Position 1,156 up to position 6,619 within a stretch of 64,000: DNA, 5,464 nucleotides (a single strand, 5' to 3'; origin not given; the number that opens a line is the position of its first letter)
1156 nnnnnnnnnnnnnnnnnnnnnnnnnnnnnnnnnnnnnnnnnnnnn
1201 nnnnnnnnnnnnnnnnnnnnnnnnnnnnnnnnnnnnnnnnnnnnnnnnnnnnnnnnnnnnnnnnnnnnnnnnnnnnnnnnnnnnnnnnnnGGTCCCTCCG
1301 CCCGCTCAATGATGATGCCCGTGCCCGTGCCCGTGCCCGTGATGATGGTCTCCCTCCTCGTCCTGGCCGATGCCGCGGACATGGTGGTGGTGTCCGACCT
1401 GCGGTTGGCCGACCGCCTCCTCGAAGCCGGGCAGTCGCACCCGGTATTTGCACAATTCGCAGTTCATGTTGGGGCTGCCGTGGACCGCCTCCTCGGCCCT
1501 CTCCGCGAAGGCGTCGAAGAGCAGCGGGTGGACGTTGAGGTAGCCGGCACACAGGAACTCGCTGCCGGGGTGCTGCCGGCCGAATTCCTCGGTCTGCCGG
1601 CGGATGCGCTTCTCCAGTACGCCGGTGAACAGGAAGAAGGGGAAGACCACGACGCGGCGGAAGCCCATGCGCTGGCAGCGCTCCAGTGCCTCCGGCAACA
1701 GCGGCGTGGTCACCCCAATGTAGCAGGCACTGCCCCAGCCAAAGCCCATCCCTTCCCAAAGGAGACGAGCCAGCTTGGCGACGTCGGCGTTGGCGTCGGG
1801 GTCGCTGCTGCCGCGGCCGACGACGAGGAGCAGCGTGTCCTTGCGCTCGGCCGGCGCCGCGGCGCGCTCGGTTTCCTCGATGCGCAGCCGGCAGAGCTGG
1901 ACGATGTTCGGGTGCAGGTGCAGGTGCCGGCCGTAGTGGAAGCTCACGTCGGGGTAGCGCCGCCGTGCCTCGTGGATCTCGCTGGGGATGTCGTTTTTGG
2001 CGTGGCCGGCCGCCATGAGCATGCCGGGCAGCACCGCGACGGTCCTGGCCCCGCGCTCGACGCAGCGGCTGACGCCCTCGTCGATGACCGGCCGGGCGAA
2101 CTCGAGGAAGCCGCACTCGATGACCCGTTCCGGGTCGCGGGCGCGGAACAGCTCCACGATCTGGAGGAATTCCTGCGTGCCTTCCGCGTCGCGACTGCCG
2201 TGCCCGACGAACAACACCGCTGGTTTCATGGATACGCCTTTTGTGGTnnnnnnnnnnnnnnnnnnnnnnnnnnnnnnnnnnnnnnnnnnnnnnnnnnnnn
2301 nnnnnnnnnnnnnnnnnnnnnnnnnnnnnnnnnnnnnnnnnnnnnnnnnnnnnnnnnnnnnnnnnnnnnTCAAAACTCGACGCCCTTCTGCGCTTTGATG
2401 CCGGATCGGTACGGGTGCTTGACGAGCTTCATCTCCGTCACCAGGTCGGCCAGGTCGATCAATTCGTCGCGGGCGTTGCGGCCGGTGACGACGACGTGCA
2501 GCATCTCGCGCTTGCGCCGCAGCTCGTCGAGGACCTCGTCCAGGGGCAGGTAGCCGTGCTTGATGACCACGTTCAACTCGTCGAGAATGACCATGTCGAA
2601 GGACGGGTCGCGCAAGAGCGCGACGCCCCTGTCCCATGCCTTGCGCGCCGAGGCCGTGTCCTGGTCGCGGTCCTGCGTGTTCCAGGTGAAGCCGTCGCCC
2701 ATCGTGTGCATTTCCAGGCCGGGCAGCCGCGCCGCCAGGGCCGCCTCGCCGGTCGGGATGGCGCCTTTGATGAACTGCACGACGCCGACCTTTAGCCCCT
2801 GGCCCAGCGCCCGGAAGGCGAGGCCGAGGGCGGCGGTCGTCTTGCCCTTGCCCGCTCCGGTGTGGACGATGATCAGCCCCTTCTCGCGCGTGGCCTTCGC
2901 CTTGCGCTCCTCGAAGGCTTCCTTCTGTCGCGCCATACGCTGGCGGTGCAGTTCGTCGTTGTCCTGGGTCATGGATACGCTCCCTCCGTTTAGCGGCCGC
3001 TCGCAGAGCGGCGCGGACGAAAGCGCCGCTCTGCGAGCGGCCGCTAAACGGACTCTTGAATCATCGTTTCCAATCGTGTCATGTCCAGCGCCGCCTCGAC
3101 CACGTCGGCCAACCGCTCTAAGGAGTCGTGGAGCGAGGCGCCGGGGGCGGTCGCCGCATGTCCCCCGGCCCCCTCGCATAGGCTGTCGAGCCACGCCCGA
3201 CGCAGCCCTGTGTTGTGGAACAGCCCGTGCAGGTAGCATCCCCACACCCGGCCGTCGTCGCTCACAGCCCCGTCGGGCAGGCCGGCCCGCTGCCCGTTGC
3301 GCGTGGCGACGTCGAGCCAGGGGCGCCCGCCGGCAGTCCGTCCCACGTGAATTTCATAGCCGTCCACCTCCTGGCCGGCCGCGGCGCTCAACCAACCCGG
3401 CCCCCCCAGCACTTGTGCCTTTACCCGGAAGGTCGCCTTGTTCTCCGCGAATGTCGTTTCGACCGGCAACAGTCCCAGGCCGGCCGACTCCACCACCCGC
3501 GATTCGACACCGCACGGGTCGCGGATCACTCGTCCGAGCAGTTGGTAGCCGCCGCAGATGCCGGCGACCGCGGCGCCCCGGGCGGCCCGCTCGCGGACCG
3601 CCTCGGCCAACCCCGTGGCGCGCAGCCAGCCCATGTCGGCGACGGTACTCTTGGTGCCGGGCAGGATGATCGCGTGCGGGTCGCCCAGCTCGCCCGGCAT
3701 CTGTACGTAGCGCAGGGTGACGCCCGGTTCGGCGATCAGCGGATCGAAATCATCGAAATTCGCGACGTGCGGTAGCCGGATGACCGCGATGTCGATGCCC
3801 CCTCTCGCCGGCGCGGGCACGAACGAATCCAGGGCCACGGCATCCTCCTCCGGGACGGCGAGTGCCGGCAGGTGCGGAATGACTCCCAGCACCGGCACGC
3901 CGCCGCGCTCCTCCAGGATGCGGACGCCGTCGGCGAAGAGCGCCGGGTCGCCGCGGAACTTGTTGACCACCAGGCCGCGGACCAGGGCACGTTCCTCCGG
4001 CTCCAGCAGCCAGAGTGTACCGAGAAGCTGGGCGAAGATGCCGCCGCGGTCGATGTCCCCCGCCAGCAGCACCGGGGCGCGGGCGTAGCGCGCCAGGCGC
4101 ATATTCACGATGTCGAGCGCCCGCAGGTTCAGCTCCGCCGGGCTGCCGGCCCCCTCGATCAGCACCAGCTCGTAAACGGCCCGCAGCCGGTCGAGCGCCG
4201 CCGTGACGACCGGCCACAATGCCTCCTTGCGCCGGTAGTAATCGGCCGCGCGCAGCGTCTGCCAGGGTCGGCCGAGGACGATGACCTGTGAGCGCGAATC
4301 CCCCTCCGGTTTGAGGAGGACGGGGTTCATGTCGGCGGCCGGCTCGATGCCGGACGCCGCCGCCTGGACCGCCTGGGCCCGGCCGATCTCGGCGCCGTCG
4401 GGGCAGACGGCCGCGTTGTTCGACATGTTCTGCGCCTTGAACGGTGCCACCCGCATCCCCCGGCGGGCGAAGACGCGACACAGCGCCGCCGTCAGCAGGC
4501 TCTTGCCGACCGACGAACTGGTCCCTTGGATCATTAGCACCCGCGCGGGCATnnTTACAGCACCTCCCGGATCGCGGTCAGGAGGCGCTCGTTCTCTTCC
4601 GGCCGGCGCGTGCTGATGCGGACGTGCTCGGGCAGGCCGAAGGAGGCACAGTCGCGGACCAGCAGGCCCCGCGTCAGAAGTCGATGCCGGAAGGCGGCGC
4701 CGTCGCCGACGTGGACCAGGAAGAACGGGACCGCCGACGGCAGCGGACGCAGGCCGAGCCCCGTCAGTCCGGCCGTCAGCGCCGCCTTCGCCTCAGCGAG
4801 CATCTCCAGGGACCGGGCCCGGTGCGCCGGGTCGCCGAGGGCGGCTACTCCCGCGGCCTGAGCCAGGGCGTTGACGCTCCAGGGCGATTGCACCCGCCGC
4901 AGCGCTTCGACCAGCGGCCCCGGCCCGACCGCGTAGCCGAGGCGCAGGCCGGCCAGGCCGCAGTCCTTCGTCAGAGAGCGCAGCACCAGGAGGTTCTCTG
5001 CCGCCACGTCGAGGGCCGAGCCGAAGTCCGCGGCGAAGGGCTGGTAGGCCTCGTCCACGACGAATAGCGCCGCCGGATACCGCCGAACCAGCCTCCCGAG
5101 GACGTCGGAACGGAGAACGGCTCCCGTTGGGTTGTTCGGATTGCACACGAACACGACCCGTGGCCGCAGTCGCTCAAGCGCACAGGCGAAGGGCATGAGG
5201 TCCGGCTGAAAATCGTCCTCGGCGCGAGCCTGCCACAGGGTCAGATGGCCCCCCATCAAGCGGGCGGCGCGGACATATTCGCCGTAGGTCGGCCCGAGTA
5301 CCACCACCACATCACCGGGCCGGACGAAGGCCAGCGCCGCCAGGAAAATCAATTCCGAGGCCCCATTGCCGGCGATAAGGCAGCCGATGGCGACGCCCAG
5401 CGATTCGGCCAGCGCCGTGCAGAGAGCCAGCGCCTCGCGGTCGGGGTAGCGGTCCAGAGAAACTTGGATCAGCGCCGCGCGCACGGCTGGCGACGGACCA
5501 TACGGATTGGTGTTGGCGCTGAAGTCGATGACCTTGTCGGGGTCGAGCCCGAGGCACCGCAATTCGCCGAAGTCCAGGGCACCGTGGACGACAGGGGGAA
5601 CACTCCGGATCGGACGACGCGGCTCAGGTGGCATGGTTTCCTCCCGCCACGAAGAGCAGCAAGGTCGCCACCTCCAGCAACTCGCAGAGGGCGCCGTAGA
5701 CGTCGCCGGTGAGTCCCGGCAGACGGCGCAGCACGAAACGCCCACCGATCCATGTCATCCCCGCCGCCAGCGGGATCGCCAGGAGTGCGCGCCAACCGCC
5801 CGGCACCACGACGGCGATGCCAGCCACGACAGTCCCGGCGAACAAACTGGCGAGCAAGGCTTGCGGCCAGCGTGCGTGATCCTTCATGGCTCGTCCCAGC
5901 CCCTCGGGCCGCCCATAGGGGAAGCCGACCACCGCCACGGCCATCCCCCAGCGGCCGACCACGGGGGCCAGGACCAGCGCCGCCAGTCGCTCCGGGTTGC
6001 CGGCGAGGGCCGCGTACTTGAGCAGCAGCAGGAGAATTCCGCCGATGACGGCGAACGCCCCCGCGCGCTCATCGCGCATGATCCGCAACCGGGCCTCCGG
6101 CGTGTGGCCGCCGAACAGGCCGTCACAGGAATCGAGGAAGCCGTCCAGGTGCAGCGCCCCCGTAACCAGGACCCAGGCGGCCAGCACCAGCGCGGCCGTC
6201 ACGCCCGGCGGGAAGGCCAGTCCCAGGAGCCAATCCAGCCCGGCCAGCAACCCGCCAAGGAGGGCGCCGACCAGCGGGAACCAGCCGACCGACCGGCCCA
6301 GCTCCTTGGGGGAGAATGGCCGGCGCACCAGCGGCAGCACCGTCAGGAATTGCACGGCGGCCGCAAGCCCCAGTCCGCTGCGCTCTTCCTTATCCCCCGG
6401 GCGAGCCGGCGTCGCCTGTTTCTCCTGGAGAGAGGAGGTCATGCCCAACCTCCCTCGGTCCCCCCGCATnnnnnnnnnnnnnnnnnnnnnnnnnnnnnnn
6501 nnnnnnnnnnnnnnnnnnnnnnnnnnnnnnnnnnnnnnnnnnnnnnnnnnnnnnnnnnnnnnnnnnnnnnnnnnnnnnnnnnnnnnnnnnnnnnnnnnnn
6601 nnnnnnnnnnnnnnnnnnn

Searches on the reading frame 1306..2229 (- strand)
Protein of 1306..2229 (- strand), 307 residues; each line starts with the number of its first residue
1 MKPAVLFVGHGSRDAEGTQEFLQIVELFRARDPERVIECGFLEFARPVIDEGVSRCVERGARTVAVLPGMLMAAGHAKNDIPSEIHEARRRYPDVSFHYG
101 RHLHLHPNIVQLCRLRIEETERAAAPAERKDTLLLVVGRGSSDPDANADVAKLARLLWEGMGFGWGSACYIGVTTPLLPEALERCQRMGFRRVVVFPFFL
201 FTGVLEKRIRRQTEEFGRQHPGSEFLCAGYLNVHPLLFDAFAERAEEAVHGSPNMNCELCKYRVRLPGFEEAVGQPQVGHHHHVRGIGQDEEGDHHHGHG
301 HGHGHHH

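Call 7: search_protein_families(library=pfam, proteins=[window:1306-2229:-], max_evalue=0.00001)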
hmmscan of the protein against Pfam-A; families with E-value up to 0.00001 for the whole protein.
window:1306-2229:- (307 aa): 2 families
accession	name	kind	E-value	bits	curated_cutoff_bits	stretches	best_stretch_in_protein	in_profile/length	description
PF01903.22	CbiX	-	2.8e-57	192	22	2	10-113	1-104/106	CbiX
PF06180.16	CbiK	-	5.1e-09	36.3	26.2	1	4-84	143-220/262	Cobalt chelatase (CbiK)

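Call 72: search_protein_families(library=ncbifam, proteins=[window:1306-2229:-], max_evalue=0.01)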
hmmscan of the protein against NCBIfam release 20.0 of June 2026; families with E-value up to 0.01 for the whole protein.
window:1306-2229:- (307 aa): 4 families
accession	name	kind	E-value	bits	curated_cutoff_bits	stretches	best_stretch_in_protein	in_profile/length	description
NF033198.0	F430_CfbA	equivalog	8.1e-22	77.5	120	2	4-90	1-87/122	sirohydrochlorin nickelochelatase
NF002090.2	PRK00923.1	subfamily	1.7e-21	76.6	120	2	4-88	2-86/129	sirohydrochlorin nickelochelatase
NF002671.0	PRK02395.1-3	equivalog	1.7e-05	24.3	258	1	4-92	135-220/262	hypothetical protein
NF047852.1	SiroCoChCbiK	equivalog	0.00056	19.5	400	1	5-87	140-218/261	sirohydrochlorin cobaltochelatase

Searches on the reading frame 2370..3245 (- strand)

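Call 7: search_protein_families(library=pfam, proteins=[window:2370-3245:-], max_evalue=0.00001)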
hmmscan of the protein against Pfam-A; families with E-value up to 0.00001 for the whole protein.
window:2370-3245:- (291 aa): 1 family
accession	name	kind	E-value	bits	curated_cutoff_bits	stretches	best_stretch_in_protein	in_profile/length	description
PF02572.21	CobA_CobO_BtuR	-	5e-66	222.6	25.7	1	121-291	1-172/172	ATP:corrinoid adenosyltransferase BtuR/CobO/CobP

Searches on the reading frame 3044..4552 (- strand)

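Call 7: search_protein_families(library=pfam, proteins=[window:3044-4552:-], max_evalue=0.00001)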
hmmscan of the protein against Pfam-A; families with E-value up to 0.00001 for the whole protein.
window:3044-4552:- (502 aa): 3 families
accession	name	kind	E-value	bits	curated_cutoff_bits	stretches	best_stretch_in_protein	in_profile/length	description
PF07685.20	GATase_3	-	1.4e-52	178.6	27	1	254-448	1-194/196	CobB/CobQ-like glutamine amidotransferase domain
PF01656.29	CbiA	-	4.6e-23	82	25.4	1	6-232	1-116/125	CobQ/CobB/MinD/ParA nucleotide binding domain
PF13500.12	AAA_26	-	3.9e-17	63.2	27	1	4-232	1-195/198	AAA domain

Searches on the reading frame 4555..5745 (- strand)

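Call 7: search_protein_families(library=pfam, proteins=[window:4555-5745:-], max_evalue=0.00001)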
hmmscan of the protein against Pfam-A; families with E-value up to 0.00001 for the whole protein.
window:4555-5745:- (396 aa): 1 family
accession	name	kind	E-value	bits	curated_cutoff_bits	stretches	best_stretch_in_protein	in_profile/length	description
PF00155.27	Aminotran_1_2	-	1.6e-57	195.8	19.7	1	71-392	2-361/361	Aminotransferase class I and II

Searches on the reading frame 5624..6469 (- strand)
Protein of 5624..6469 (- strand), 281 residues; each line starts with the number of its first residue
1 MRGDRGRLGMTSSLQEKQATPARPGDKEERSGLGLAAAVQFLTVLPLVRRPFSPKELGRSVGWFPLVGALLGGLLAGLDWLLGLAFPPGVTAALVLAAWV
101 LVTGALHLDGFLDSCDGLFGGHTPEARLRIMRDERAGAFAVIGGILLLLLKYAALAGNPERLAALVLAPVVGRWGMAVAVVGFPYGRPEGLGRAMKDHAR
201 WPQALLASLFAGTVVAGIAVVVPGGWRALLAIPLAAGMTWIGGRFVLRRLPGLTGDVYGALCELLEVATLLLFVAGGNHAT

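Call 7: search_protein_families(library=pfam, proteins=[window:5624-6469:-], max_evalue=0.00001)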
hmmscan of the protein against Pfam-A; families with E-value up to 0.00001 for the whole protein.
window:5624-6469:- (281 aa): 1 family
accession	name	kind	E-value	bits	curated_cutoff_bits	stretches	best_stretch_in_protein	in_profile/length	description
PF02654.20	CobS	-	2.1e-54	185.2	23.2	1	38-271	1-207/207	Cobalamin-5-phosphate synthase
